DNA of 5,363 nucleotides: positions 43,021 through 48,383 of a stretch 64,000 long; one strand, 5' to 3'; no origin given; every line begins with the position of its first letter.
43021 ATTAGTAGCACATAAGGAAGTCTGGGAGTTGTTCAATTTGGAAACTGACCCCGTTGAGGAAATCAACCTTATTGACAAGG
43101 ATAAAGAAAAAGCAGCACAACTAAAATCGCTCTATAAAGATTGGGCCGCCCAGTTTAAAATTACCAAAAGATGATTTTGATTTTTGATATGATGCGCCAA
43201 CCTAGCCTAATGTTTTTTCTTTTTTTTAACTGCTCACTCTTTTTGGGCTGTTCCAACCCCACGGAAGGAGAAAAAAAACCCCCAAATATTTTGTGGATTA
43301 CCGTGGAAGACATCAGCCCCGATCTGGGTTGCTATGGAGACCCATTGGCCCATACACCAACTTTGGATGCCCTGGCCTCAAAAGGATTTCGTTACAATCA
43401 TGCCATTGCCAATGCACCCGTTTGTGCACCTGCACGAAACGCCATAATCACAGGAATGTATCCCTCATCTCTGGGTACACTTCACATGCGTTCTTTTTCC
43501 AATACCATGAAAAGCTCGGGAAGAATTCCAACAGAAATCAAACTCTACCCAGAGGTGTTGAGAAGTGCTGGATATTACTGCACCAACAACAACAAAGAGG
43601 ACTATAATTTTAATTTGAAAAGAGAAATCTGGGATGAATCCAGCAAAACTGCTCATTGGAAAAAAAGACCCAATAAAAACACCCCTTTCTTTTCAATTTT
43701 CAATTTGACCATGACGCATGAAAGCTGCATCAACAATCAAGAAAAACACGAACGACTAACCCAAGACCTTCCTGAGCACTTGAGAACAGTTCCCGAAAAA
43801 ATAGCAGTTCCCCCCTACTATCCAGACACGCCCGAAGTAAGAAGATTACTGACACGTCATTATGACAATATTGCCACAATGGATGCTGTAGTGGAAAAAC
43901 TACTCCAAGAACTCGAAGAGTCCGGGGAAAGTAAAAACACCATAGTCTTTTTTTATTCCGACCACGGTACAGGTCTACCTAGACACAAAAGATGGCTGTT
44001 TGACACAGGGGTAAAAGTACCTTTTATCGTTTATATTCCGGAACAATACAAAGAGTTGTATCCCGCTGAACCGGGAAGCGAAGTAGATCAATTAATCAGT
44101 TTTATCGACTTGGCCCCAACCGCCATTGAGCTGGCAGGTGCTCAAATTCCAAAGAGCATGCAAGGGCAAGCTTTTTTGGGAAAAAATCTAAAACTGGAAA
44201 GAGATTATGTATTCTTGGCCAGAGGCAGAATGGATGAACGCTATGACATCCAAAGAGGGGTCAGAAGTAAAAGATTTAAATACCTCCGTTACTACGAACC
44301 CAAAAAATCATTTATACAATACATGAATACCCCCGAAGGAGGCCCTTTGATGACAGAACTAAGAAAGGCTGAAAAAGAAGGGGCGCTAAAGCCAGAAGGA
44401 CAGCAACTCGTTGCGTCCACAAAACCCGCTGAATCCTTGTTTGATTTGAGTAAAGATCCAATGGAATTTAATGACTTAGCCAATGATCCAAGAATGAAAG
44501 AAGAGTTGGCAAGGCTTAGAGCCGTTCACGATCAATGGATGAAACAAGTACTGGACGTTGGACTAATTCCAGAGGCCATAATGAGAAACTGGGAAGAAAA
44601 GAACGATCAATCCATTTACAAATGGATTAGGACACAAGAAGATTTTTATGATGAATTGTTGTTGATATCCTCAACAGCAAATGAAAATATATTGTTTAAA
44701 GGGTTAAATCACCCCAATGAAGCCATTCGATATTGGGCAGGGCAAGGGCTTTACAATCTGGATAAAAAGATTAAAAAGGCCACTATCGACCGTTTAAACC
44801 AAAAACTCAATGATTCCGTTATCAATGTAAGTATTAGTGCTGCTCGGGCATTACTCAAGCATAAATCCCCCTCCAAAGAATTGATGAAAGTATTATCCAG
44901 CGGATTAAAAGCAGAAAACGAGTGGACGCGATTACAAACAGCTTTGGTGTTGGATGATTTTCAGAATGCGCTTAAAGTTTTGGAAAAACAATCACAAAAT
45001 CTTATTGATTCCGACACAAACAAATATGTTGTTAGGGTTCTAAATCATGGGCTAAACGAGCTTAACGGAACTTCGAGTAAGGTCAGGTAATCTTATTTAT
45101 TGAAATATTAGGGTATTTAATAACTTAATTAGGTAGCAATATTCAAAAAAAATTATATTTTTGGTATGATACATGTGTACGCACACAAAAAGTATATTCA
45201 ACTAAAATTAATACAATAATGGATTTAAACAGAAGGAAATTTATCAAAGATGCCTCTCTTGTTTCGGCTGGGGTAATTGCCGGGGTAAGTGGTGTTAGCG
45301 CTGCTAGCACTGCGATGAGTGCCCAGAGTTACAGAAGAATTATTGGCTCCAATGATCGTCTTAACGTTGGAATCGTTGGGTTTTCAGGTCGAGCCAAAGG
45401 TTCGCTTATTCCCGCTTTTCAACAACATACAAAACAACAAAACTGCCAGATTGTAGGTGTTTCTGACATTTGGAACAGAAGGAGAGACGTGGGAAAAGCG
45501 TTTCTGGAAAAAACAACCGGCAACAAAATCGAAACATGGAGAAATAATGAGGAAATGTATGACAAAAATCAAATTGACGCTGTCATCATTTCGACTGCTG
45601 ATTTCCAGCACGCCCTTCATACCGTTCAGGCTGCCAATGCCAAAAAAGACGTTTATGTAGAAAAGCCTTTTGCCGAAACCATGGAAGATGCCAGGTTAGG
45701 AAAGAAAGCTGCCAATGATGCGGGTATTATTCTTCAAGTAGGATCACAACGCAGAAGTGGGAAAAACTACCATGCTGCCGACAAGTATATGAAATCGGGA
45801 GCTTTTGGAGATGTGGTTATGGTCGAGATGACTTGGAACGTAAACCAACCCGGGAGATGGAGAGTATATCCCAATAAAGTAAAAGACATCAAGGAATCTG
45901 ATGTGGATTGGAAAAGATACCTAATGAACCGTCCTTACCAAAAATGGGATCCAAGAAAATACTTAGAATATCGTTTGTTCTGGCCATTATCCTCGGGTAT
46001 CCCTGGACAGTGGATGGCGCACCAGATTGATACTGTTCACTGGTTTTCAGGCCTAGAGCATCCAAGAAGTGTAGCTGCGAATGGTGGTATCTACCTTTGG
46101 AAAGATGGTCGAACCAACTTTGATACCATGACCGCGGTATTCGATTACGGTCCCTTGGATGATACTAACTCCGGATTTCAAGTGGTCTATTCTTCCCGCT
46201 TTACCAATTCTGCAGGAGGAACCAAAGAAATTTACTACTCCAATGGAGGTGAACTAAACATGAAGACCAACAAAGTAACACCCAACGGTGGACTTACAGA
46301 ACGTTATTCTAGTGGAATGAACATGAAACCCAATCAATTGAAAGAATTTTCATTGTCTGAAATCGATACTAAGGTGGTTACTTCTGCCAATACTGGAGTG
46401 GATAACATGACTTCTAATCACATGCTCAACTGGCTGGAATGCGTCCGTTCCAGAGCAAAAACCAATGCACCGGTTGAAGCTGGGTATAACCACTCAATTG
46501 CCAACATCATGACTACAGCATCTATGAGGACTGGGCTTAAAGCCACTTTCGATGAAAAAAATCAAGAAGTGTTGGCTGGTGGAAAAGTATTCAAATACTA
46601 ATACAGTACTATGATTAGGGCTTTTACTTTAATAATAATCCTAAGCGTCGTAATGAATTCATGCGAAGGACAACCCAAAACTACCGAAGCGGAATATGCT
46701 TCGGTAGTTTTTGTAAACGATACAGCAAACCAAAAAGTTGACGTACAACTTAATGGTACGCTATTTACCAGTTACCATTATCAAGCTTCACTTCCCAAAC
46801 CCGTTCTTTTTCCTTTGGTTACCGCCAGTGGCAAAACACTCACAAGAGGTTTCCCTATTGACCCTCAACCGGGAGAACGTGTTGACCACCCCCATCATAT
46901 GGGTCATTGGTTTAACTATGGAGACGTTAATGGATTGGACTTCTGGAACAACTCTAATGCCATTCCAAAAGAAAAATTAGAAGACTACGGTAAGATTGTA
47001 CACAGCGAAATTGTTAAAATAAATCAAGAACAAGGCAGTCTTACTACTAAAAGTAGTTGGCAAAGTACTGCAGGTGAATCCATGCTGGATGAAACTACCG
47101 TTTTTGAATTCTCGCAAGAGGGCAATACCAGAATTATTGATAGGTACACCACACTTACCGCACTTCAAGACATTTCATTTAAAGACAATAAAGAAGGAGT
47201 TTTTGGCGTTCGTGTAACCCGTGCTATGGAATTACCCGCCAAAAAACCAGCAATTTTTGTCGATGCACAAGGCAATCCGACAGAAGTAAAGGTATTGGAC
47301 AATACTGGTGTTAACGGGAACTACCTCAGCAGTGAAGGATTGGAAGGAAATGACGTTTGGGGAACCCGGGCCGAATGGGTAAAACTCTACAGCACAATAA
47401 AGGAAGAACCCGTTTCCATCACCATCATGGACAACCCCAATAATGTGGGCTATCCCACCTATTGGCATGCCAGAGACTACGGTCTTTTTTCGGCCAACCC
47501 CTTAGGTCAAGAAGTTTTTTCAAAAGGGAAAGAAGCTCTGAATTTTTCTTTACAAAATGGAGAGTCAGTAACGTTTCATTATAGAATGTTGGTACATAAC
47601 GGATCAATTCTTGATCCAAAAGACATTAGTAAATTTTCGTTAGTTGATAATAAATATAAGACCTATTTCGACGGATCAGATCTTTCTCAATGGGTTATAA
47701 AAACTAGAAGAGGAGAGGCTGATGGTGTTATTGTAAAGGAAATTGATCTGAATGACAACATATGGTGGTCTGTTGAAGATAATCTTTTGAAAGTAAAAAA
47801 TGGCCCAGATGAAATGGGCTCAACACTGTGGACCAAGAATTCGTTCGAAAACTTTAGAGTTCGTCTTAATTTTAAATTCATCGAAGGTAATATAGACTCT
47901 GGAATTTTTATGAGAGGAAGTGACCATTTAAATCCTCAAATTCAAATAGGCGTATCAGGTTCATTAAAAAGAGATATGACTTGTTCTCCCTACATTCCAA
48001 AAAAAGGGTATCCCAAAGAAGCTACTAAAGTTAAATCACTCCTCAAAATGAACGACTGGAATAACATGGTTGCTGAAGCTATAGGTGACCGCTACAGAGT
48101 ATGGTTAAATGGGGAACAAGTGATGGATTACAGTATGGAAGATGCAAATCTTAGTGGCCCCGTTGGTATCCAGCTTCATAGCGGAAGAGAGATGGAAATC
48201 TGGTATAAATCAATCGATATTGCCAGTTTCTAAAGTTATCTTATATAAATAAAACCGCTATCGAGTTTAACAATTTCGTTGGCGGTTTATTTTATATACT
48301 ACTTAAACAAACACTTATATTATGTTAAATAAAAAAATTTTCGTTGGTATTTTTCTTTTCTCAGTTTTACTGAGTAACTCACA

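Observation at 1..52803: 53-kb sulfatase-dense PUL whose enzyme mix fits no single known substrate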

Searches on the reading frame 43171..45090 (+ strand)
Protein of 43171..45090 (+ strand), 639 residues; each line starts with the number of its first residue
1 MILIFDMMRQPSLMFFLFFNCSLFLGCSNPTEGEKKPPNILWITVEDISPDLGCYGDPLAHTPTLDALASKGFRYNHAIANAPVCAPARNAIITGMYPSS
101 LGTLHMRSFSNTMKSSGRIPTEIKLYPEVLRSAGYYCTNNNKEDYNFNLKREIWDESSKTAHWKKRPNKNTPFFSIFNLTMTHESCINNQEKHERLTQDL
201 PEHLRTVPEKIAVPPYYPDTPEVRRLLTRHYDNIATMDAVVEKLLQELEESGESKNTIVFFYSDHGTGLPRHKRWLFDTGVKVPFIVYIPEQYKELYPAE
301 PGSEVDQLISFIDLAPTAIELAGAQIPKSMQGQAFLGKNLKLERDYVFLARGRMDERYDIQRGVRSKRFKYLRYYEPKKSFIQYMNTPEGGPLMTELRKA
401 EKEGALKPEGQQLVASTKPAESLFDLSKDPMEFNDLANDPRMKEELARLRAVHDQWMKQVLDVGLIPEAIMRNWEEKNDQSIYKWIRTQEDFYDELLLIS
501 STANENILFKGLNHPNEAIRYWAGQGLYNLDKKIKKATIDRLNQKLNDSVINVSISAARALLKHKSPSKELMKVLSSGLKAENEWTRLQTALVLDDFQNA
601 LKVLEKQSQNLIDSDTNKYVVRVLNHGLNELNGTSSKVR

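Call 5: search_protein_families(library=pfam, proteins=[window:43171-45090:+], max_evalue=0.00001)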
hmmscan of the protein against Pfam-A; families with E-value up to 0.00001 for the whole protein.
window:43171-45090:+ (639 aa): 4 families
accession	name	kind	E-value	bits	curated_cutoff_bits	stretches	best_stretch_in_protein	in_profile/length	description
PF00884.28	Sulfatase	-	3.5e-39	135.3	25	1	38-324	1-301/301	Sulfatase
PF16347.10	SGSH_C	-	1.5e-16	61.4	29.3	1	273-381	8-116/154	N-sulphoglucosamine sulphohydrolase, C-terminal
PF01663.27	Phosphodiest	-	4.6e-08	33.5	23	1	60-267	18-221/342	Type I phosphodiesterase / nucleotide pyrophosphatase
PF13646.12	HEAT_2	-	4.8e-06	27.2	27.7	0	508-591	4-84/88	HEAT repeats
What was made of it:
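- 43171..45090 (+): S1 sulfatase (CAPAR), S1_8-like, with a C-terminal HEAT-repeat extension. Pfam Sulfatase 3.5e-39 and HEAT_2 4.8e-06 (call 5).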

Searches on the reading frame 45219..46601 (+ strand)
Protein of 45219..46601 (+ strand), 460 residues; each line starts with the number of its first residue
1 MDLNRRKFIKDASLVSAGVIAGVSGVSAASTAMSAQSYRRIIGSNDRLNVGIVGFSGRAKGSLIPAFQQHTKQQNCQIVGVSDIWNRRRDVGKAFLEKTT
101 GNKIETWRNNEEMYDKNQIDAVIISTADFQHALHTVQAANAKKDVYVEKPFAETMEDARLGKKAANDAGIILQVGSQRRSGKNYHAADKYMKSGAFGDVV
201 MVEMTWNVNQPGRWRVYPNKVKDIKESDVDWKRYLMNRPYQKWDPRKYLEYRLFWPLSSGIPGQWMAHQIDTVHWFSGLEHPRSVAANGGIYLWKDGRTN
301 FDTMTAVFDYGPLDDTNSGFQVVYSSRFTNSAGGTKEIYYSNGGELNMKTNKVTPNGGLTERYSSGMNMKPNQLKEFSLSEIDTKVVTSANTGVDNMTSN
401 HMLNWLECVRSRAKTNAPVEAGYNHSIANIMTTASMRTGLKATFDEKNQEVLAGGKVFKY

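Call 5: search_protein_families(library=pfam, proteins=[window:45219-46601:+], max_evalue=0.00001)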
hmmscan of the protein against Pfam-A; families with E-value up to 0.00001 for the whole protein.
window:45219-46601:+ (460 aa): 2 families
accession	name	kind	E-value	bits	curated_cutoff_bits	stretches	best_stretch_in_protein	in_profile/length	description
PF01408.29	GFO_IDH_MocA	-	5.1e-18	66.3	24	1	48-175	1-119/120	Oxidoreductase family, NAD-binding Rossmann fold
PF22725.1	GFO_IDH_MocA_C3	-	1.4e-07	32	27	0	242-311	26-93/124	GFO/IDH/MocA C-terminal domain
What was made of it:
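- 45219..46601 (+): Tat-exported GFO/IDH/MocA oxidoreductase; glycoside 3-dehydrogenase-like. Pfam (call 5).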

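Call 46: search_protein_families(library=ncbifam, proteins=[window:45219-46601:+], max_evalue=0.00001)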
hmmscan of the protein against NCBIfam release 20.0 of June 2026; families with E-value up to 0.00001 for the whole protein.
window:45219-46601:+ (460 aa): 9 families
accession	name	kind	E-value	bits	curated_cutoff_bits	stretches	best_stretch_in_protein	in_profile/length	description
NF058561.1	BT_2158_fam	equivalog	3.3e-27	95.2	750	1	4-290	1-268/487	glycoside 3-dehydrogenase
TIGR04380.1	myo_inos_iolG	equivalog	1.9e-19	69.7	355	1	48-237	2-186/330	inositol 2-dehydrogenase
NF040723.1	UDP-GlcNAcDh_Arch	equivalog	6e-13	49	450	1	49-237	2-178/302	UDP-N-acetylglucosamine 3-dehydrogenase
NF052679.1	InsChiInosDhIolG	equivalog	4.7e-12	45.6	540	1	74-237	26-186/343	bifunctional inositol 2-dehydrogenase/D-chiro-inositol 1-dehydrogenase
NF008607.0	PRK11579.1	subfamily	7.1e-12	45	330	1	46-211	3-157/346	oxidoreductase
NF052479.1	LevoglcsnDh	equivalog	7.6e-11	41.3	650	1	105-206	63-161/386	levoglucosan dehydrogenase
NF007574.0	PRK10206.1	equivalog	1.1e-10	41.1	352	1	101-211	48-158/345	oxidoreductase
NF041392.1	XylDh_Gfo6_Halo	equivalog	3.3e-09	36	350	1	45-204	14-168/350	D-xylose 1-dehydrogenase Gfo6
NF058563.1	BT_2159_fam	equivalog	3e-07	29.8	650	1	49-243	2-190/350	disaccharide 3-dehydrogenase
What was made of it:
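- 45219..46601 (+): NCBIfam best hit is BT_2158_fam, 3.3e-27, 95 bits against a cut-off of 750 (call 46).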

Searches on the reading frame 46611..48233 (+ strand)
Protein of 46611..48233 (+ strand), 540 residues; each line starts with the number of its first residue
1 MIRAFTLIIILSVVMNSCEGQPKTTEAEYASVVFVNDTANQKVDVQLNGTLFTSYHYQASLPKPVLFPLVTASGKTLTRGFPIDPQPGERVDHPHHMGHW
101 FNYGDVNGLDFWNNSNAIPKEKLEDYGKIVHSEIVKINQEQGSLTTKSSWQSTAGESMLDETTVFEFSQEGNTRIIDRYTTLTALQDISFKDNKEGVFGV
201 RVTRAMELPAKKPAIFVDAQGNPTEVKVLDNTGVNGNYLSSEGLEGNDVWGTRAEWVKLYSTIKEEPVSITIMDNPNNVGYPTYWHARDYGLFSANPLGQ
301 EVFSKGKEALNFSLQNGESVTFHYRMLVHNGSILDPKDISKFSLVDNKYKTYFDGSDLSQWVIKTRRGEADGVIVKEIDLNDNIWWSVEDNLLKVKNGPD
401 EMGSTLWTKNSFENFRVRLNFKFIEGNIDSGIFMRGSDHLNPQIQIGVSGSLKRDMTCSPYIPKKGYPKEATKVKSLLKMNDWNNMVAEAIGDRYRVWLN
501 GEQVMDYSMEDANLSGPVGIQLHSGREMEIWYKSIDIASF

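Call 5: search_protein_families(library=pfam, proteins=[window:46611-48233:+], max_evalue=0.00001)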
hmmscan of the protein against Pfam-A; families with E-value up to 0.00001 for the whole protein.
window:46611-48233:+ (540 aa): 2 families
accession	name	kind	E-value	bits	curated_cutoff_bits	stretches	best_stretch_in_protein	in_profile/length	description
PF14100.11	DUF6807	-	1.8e-77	261.1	27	1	42-340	1-266/270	Family of unknown function (DUF6807)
PF06439.18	3keto-disac_hyd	-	1.2e-27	97.7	26.8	1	349-537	2-186/187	3-keto-disaccharide hydrolase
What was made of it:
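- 46611..48233 (+): DUF6807 + DUF1080 lipoprotein. Pfam 1.8e-77 and 1.2e-27 (call 5).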

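Call 46: search_protein_families(library=ncbifam, proteins=[window:46611-48233:+], max_evalue=0.00001)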
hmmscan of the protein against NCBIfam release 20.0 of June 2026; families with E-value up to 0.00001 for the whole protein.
window:46611-48233:+ (540 aa): 0 families
